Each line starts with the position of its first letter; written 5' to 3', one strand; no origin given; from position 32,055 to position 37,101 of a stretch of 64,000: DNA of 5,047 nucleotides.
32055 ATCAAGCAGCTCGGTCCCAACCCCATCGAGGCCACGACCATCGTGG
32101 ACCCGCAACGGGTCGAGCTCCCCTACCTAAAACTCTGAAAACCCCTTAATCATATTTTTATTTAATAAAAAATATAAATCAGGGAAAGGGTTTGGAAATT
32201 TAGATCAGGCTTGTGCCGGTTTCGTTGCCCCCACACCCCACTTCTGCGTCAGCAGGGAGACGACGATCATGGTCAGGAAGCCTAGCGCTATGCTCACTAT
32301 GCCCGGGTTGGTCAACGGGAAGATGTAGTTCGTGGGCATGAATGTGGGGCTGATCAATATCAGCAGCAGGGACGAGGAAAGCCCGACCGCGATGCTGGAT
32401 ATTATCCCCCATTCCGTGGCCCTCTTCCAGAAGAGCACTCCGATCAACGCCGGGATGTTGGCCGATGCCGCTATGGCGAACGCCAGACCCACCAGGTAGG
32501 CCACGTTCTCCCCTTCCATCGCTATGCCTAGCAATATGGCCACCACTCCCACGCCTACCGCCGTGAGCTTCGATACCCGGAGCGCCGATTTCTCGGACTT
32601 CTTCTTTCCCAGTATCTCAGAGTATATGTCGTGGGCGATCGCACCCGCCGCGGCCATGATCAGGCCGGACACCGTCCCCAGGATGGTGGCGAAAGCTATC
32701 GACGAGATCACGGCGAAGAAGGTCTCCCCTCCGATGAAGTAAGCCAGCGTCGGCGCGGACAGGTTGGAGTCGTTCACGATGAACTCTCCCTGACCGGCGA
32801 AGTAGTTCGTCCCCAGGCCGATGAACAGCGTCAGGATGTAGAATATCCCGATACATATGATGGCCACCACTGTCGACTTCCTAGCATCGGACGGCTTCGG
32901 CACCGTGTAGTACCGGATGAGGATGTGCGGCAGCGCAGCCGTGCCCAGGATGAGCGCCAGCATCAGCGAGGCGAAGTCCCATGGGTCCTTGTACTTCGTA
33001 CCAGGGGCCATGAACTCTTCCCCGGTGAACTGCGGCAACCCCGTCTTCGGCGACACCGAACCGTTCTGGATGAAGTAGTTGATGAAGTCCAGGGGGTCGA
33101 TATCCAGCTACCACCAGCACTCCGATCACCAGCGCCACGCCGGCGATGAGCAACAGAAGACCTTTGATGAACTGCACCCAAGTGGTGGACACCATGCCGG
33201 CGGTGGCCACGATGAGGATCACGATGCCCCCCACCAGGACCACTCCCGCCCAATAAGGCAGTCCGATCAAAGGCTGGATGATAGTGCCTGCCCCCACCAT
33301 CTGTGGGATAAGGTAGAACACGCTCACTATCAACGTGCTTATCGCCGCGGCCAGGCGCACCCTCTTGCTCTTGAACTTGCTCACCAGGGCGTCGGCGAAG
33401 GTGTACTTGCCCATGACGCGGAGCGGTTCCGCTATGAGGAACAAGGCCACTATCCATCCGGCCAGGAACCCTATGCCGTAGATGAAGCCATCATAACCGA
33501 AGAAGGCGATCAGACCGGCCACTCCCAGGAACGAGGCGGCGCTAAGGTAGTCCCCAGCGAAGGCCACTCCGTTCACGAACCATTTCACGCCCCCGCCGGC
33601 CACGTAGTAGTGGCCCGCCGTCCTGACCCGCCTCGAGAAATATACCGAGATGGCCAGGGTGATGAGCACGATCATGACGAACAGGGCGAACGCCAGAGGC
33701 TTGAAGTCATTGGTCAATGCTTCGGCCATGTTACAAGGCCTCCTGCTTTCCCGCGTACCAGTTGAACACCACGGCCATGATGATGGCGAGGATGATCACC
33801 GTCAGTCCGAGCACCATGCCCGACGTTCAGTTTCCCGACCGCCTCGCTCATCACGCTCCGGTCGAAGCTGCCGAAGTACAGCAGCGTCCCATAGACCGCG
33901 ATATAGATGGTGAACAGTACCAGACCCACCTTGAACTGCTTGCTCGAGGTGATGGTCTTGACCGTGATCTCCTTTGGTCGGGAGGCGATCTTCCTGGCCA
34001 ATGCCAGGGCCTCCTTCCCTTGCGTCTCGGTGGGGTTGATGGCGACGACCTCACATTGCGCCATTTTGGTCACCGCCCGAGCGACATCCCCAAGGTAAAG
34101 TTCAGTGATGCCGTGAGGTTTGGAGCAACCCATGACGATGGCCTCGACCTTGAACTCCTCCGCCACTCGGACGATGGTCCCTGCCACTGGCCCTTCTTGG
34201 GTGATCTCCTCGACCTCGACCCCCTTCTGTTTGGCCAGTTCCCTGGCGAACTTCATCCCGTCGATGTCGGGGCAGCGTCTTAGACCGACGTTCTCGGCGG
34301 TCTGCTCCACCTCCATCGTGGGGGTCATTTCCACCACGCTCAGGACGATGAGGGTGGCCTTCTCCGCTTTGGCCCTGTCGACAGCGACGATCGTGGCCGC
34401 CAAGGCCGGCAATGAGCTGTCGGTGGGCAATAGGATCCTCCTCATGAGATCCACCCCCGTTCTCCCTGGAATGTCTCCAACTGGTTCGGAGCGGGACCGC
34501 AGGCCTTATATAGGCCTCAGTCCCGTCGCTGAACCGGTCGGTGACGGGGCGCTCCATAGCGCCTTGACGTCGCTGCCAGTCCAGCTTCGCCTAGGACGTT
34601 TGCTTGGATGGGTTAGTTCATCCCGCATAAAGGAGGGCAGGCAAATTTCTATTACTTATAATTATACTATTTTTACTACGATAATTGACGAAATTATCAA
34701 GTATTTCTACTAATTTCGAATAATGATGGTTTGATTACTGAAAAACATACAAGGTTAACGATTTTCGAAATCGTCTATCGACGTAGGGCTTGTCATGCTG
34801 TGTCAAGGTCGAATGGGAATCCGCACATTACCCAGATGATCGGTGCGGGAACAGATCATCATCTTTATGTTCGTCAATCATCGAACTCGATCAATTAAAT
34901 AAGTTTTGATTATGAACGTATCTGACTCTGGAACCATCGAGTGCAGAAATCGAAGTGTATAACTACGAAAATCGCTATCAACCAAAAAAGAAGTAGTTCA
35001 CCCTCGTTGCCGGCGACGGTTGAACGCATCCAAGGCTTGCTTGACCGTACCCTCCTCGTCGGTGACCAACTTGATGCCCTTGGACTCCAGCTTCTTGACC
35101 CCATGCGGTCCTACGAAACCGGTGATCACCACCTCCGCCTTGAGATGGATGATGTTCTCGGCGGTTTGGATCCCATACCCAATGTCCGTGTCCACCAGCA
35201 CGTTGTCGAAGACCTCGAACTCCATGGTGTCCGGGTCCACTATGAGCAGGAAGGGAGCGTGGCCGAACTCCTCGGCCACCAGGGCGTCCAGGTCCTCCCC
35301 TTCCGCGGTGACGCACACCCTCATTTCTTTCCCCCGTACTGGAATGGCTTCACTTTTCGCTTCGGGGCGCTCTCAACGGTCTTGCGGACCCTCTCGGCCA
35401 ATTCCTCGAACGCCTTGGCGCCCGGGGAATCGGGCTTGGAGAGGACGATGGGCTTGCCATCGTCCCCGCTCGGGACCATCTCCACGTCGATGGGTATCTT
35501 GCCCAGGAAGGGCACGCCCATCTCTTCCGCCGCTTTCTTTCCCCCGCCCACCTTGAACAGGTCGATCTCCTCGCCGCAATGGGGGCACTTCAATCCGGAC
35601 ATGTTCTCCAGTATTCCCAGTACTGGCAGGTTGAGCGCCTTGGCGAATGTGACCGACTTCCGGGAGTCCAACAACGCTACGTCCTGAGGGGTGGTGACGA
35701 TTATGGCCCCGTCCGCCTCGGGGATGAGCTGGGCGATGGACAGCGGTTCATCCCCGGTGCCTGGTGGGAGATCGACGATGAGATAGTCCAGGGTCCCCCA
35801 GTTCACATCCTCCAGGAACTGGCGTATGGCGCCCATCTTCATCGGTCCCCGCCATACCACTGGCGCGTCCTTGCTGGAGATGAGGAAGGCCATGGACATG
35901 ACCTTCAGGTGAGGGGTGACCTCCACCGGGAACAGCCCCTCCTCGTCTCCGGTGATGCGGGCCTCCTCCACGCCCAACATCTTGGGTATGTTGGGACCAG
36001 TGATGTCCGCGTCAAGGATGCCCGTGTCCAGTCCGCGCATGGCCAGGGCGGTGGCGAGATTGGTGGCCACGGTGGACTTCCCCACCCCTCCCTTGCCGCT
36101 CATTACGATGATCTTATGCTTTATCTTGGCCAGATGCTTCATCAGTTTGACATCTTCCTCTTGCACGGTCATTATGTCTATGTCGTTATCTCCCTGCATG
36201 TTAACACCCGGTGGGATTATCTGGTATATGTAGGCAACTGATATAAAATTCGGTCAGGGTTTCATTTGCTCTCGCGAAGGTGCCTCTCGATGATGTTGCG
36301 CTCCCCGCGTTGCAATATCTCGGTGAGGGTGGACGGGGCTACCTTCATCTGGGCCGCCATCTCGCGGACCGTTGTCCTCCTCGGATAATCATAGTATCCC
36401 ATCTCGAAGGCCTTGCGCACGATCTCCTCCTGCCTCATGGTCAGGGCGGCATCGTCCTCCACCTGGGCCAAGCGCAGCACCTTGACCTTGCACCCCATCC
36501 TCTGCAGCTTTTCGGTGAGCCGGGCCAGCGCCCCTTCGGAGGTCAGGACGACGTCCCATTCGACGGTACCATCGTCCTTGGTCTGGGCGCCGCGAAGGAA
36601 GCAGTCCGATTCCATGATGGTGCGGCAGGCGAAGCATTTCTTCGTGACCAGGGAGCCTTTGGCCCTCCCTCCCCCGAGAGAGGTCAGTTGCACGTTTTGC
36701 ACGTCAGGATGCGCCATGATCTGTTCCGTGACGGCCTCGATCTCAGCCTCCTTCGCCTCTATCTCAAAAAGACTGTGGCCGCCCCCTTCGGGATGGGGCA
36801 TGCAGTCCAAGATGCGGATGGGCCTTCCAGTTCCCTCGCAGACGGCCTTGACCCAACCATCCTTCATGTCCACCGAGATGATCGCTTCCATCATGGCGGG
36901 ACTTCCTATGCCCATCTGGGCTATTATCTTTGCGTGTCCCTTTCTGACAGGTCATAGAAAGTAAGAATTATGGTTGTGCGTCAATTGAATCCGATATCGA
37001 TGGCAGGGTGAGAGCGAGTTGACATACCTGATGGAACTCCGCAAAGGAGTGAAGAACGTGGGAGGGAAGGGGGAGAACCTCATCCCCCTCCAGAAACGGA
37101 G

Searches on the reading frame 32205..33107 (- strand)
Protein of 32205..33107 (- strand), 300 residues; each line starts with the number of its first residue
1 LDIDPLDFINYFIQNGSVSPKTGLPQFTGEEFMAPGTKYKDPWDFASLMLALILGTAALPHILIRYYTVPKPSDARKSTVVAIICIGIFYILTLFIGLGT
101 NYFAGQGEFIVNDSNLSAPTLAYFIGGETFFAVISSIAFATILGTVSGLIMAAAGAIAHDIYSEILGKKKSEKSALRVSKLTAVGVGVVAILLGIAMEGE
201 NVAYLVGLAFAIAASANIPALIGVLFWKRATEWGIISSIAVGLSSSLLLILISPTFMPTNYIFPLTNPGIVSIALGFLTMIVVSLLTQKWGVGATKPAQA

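Call 16: search_protein_families(library=pfam, proteins=[window:32205-33107:-], max_evalue=0.001)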
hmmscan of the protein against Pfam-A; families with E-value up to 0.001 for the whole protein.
window:32205-33107:- (300 aa): 1 family
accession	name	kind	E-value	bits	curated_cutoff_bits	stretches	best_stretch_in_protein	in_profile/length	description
PF00474.23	SSF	-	4.2e-42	144.9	22.8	1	30-242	187-406/406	Sodium:solute symporter family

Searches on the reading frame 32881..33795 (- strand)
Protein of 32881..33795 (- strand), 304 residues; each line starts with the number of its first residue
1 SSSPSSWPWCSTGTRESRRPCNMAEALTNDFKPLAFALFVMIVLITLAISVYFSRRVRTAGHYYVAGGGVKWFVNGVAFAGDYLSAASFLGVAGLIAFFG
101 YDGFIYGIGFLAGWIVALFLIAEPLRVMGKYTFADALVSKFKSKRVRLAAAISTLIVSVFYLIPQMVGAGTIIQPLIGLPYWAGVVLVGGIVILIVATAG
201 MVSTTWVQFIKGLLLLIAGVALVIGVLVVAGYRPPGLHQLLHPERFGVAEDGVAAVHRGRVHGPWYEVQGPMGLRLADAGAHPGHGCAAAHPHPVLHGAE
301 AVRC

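Call 16: search_protein_families(library=pfam, proteins=[window:32881-33795:-], max_evalue=0.001)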
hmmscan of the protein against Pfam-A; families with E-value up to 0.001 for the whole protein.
window:32881-33795:- (304 aa): 1 family
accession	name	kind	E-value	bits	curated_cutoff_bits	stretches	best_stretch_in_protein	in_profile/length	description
PF00474.23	SSF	-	2.9e-41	142.1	22.8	1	63-231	1-170/406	Sodium:solute symporter family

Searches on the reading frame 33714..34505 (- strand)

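Call 16: search_protein_families(library=pfam, proteins=[window:33714-34505:-], max_evalue=0.001)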
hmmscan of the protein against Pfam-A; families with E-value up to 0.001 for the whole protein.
window:33714-34505:- (263 aa): 1 family
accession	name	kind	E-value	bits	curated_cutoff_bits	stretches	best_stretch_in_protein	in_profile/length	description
PF00582.32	Usp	-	4.7e-20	73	24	1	21-156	1-140/141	Universal stress protein family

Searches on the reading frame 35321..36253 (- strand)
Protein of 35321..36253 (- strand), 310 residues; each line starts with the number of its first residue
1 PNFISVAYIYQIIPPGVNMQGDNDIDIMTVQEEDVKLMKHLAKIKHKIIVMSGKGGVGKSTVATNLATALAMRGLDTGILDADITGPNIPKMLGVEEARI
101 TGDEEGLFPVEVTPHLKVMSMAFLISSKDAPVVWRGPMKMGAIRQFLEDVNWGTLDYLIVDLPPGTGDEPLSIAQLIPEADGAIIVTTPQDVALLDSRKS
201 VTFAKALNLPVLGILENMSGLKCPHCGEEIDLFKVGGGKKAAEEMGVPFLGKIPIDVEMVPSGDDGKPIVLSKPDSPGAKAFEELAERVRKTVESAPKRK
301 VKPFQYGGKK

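Call 16: search_protein_families(library=pfam, proteins=[window:35321-36253:-], max_evalue=0.001)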
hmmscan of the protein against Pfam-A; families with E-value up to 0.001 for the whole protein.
window:35321-36253:- (310 aa): 10 families
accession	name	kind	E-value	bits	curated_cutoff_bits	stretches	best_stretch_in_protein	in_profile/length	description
PF10609.15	ParA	-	5.2e-103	344.2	27.1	1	43-289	1-245/246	NUBPL iron-transfer P-loop NTPase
PF01656.29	CbiA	-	6.1e-14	52.5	25.4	1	48-293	1-69/125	CobQ/CobB/MinD/ParA nucleotide binding domain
PF13614.12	AAA_31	-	1.2e-07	32.3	27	1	47-192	3-152/177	AAA domain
PF02374.21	ArsA_ATPase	-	1.1e-06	28.5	24.3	1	46-83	1-38/305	Anion-transporting ATPase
PF00142.24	Fer4_NifH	-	3e-06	27.3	25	0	48-74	2-28/271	4Fe-4S iron sulfur cluster binding proteins, NifH/frxC family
PF09140.17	MipZ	-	7.7e-06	25.8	20.7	1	46-94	1-49/262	ATPase MipZ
PF03193.22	RsgA_GTPase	-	0.00021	21.6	30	1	24-72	83-132/174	RsgA GTPase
PF13481.12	AAA_25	-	0.00035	20.7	27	1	44-76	31-62/195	AAA domain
PF01583.26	APS_kinase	-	0.00081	19.9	21.1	0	47-98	3-54/152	Adenylylsulphate kinase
PF20720.3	nSTAND3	-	0.001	19.3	27.2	0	45-75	16-46/155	Novel STAND NTPase 3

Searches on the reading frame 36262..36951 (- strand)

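Call 16: search_protein_families(library=pfam, proteins=[window:36262-36951:-], max_evalue=0.001)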
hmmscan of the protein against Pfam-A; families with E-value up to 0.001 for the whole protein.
window:36262-36951:- (229 aa): 1 family
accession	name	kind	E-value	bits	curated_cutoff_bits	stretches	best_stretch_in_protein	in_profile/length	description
PF04967.18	HTH_10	-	4.9e-19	68.3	23.1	1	170-222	1-53/53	HTH DNA binding domain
